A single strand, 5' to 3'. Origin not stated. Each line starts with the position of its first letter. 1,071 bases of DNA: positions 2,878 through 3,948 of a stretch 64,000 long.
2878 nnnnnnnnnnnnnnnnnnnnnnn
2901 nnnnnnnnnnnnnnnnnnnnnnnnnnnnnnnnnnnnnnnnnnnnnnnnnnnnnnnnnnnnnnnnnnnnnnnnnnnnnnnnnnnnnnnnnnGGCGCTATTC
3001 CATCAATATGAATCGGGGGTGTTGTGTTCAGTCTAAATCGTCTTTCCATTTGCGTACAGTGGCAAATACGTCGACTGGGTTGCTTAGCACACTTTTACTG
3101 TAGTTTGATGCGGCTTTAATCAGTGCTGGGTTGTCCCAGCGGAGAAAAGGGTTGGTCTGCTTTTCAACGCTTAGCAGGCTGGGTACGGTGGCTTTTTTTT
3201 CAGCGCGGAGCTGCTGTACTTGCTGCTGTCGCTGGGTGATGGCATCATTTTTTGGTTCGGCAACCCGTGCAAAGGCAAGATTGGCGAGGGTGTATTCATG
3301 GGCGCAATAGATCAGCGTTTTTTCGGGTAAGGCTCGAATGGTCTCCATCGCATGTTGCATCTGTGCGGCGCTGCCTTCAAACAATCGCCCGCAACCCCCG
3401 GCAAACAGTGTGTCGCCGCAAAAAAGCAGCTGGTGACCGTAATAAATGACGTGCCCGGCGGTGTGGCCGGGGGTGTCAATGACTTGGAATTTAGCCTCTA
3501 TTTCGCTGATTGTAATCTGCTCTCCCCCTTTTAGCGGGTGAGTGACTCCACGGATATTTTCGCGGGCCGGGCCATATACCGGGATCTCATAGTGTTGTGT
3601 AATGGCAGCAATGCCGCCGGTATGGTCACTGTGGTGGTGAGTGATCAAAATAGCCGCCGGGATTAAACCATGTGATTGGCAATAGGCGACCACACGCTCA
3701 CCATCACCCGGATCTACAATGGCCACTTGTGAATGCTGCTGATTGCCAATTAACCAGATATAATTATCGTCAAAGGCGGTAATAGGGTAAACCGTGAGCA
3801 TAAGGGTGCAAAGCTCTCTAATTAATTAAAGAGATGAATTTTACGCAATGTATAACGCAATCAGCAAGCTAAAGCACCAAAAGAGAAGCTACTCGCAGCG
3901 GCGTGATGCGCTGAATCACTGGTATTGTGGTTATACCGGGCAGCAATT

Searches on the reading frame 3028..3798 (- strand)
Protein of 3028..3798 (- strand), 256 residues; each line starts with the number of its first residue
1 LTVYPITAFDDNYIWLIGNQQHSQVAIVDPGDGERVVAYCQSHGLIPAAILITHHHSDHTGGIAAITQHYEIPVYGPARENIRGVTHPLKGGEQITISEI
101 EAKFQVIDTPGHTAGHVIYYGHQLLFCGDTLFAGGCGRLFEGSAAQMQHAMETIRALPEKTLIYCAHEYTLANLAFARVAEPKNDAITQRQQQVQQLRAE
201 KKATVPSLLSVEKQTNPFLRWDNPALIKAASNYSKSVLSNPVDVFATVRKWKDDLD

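Call 39: list_cluster_members(proteins=[window:3028-3798:-, window:3848-4645:+, window:5094-5834:+, window:6746-7810:+, window:17735-19081:+, window:21056-22267:+, window:30893-31567:+, window:38567-41194:+, window:41270-42487:+, window:44491-46875:+])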
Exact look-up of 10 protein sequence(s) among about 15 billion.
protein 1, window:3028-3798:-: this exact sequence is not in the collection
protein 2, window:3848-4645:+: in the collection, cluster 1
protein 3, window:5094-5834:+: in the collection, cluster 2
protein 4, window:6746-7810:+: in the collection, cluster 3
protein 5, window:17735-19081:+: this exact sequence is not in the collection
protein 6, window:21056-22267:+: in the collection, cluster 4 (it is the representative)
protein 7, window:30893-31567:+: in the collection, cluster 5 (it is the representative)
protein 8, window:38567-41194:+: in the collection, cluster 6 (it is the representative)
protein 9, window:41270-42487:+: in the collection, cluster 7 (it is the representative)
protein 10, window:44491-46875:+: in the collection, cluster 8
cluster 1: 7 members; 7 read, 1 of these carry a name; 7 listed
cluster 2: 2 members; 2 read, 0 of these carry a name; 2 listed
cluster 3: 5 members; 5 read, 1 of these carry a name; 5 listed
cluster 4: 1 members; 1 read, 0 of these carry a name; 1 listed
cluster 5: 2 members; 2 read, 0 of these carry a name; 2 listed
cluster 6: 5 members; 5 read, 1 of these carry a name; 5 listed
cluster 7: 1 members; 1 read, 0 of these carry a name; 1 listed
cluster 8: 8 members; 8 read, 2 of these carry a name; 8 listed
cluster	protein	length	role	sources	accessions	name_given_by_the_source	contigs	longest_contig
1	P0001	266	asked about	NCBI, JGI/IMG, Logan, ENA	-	-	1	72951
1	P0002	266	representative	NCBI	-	-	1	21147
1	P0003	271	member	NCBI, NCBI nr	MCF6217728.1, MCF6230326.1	MAG: class I SAM-dependent methyltransferase [Gammaproteobacteria bacterium] | class I SAM-dependent methyltransferase [Gammaproteobacteria bacterium]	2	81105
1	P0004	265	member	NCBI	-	-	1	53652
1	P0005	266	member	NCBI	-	-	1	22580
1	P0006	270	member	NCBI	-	-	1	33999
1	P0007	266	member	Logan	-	-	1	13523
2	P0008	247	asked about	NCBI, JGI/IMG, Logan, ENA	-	-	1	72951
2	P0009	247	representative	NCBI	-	-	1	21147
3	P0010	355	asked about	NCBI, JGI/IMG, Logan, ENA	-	-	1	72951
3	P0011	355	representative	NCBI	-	-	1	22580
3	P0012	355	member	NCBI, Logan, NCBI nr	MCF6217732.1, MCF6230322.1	MAG: 3-deoxy-7-phosphoheptulonate synthase [Gammaproteobacteria bacterium] | 3-deoxy-7-phosphoheptulonate synthase [Gammaproteobacteria bacterium]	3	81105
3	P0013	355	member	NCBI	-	-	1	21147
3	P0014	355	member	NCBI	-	-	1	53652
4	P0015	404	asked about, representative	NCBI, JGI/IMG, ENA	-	-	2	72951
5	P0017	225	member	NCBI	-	-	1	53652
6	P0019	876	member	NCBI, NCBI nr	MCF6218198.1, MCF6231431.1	MAG: alanine--tRNA ligase [Gammaproteobacteria bacterium] | alanine--tRNA ligase [Gammaproteobacteria bacterium]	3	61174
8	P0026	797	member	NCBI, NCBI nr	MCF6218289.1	MAG: ribonuclease R [Gammaproteobacteria bacterium] | ribonuclease R [Gammaproteobacteria bacterium]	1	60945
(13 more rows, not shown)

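Call 43: find_encoding_contigs(protein=P0017, flank=10000, max_places=10)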
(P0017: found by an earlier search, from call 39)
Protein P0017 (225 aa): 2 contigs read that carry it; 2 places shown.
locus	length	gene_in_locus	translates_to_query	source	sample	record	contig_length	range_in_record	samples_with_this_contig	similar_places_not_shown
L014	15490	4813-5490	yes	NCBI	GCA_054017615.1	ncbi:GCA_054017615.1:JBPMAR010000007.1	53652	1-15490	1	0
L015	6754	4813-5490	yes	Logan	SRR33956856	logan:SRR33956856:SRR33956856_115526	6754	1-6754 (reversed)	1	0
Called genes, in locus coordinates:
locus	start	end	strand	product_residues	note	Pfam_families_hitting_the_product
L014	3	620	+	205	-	?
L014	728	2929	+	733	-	PF17764:PriA_3primeBD, PF21213:WHD_PriA (faint), PF00270:DEAD, PF04851:ResIII, PF18319:Zn_ribbon_PriA, PF00271:Helicase_C, PF18074:PriA_C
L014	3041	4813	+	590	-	PF03485:Arg_tRNA_synt_N, PF00750:tRNA-synt_1d, PF09334:tRNA-synt_1g (faint), PF00750:tRNA-synt_1d, PF05746:DALR_1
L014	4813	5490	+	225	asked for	PF05036:SPOR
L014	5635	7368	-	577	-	PF01464:SLT, PF01476:LysM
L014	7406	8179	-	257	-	PF00753:Lactamase_B, PF16123:HAGH_C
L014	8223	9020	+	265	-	PF08241:Methyltransf_11 (weak)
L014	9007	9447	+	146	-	PF00075:RNase_H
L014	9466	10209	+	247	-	PF00929:RNase_T, PF13482:RNase_H_2 (weak)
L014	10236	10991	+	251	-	PF27166:FimB (weak)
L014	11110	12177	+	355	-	PF00793:DAHP_synth_1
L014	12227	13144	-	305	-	PF14522:Cytochrome_C7 (faint), PF13442:Cytochrome_CBB3 (faint), PF09699:Paired_CXXCH_1 (weak)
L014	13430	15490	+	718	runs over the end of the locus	PF02810:SEC-C, PF00515:TPR_1, PF07719:TPR_2, PF13181:TPR_8, PF13414:TPR_11, PF13424:TPR_12, PF13424:TPR_12, PF13424:TPR_12, +36 more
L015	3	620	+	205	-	?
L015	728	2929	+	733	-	PF17764:PriA_3primeBD, PF21213:WHD_PriA (faint), PF00270:DEAD, PF04851:ResIII, PF18319:Zn_ribbon_PriA, PF00271:Helicase_C, PF18074:PriA_C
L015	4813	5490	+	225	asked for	PF05036:SPOR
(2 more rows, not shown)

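Call 67: find_encoding_contigs(protein=P0026, flank=10000, max_places=10)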
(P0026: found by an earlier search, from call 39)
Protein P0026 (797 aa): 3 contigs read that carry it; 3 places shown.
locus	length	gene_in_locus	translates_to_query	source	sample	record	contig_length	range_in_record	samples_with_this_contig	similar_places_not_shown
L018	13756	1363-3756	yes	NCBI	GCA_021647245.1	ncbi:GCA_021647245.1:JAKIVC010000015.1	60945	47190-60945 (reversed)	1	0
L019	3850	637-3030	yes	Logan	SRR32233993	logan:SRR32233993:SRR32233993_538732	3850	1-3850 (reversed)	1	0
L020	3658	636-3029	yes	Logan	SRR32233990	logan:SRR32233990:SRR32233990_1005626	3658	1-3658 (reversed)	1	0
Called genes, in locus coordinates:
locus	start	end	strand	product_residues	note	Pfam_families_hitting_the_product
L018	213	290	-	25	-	PF13542:HTH_Tnp_ISL3 (weak)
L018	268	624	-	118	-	-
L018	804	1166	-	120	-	-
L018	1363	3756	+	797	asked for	PF08461:WHD_RNase_R, PF08206:OB_RNB, PF17876:CSD2, PF00773:RNB, PF00575:S1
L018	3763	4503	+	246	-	PF08032:SpoU_sub_bind, PF00588:SpoU_methylase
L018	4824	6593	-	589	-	PF03600:CitMHS, PF02080:TrkA_C, PF00939:Na_sulph_symp, PF03600:CitMHS (weak)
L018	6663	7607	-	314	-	PF01207:Dus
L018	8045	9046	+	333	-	PF04055:Radical_SAM, PF06463:Mob_synth_C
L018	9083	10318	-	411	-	PF01053:Cys_Met_Meta_PP, PF00155:Aminotran_1_2 (weak)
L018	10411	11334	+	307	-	PF02463:SMC_N (faint), PF00005:ABC_tran, PF13175:AAA_15 (faint), PF13304:AAA_21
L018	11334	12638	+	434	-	-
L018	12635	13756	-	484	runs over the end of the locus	PF02386:TrkH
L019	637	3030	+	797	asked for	PF08461:WHD_RNase_R, PF08206:OB_RNB, PF17876:CSD2, PF00773:RNB, PF00575:S1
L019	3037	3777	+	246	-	PF08032:SpoU_sub_bind, PF00588:SpoU_methylase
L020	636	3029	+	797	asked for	PF08461:WHD_RNase_R, PF08206:OB_RNB, PF17876:CSD2, PF00773:RNB, PF00575:S1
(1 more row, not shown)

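Call 68: find_encoding_contigs(protein=P0019, flank=10000, max_places=10)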
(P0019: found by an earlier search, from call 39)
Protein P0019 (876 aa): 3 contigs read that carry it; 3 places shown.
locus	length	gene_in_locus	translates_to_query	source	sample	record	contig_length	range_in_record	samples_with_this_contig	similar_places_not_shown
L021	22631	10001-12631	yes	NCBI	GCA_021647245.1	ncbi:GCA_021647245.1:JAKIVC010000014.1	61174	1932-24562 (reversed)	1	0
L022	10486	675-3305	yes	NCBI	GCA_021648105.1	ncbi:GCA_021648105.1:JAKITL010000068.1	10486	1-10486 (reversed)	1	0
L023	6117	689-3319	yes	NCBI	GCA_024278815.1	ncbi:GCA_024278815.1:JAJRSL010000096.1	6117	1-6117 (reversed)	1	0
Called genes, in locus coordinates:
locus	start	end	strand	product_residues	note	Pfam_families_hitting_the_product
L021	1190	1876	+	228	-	PF00881:Nitroreductase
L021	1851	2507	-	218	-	PF01066:CDP-OH_P_transf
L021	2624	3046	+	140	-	PF01467:CTP_transf_like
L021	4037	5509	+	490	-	PF00083:Sugar_tr (faint), PF07690:MFS_1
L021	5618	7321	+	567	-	PF13672:PP2C_2, PF07228:SpoIIE (weak), PF00481:PP2C (faint), PF00069:Pkinase, PF07714:PK_Tyr_Ser-Thr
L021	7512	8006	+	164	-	-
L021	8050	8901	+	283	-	PF05552:MS_channel_1st_1, PF00924:MS_channel_2nd, PF21082:MS_channel_3rd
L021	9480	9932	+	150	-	PF21982:RecX_HTH1, PF02631:RecX_HTH2, PF21981:RecX_HTH3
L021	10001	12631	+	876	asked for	PF01411:tRNA-synt_2c, PF07973:tRNA_SAD, PF02272:DHHA1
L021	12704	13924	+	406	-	PF00696:AA_kinase, PF01842:ACT, PF22468:ACT_9, PF13840:ACT_7, PF22468:ACT_9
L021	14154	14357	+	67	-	PF02599:CsrA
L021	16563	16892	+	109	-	PF05973:Gp49 (weak)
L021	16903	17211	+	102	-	PF21716:dnstrm_HI1420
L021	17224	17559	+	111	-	PF02627:CMD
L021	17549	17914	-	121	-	-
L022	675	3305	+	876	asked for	PF01411:tRNA-synt_2c, PF07973:tRNA_SAD, PF02272:DHHA1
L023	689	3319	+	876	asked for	PF01411:tRNA-synt_2c, PF07973:tRNA_SAD, PF02272:DHHA1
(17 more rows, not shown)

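Call 69: find_encoding_contigs(protein=P0003, flank=10000, max_places=10)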
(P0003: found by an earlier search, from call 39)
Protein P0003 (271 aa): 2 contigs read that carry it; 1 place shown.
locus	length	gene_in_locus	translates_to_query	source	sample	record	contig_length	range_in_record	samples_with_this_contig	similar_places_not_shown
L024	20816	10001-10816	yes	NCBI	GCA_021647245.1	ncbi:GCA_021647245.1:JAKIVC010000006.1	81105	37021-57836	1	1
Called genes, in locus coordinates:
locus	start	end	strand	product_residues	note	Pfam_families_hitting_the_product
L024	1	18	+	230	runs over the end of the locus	PF00834:Ribul_P_3_epim, PF01729:QRPTase_C (faint)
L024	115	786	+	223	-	PF00702:Hydrolase, PF12710:HAD, PF13419:HAD_2, PF13242:Hydrolase_like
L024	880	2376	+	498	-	PF04715:, PF00425:Chorismate_bind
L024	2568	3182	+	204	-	PF00117:GATase, PF07722:Peptidase_C26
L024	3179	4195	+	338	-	PF02885:Glycos_trans_3N, PF00591:Glycos_transf_3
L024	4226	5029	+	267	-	PF00218:IGPS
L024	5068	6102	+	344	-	PF08240:ADH_N, PF16912:Glu_dehyd_C (faint), PF00107:ADH_zinc_N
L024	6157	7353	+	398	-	PF00155:Aminotran_1_2, PF01212:Beta_elim_lyase (weak)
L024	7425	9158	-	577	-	PF01464:SLT, PF01476:LysM, PF23446:LysM1_NFP_LYK (faint), PF01476:LysM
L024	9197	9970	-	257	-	PF00753:Lactamase_B, PF16123:HAGH_C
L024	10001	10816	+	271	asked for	PF08241:Methyltransf_11 (weak)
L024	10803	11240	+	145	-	PF00075:RNase_H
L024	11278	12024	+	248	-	PF00929:RNase_T, PF13482:RNase_H_2 (weak)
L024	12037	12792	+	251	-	PF27166:FimB (weak)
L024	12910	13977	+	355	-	PF00793:DAHP_synth_1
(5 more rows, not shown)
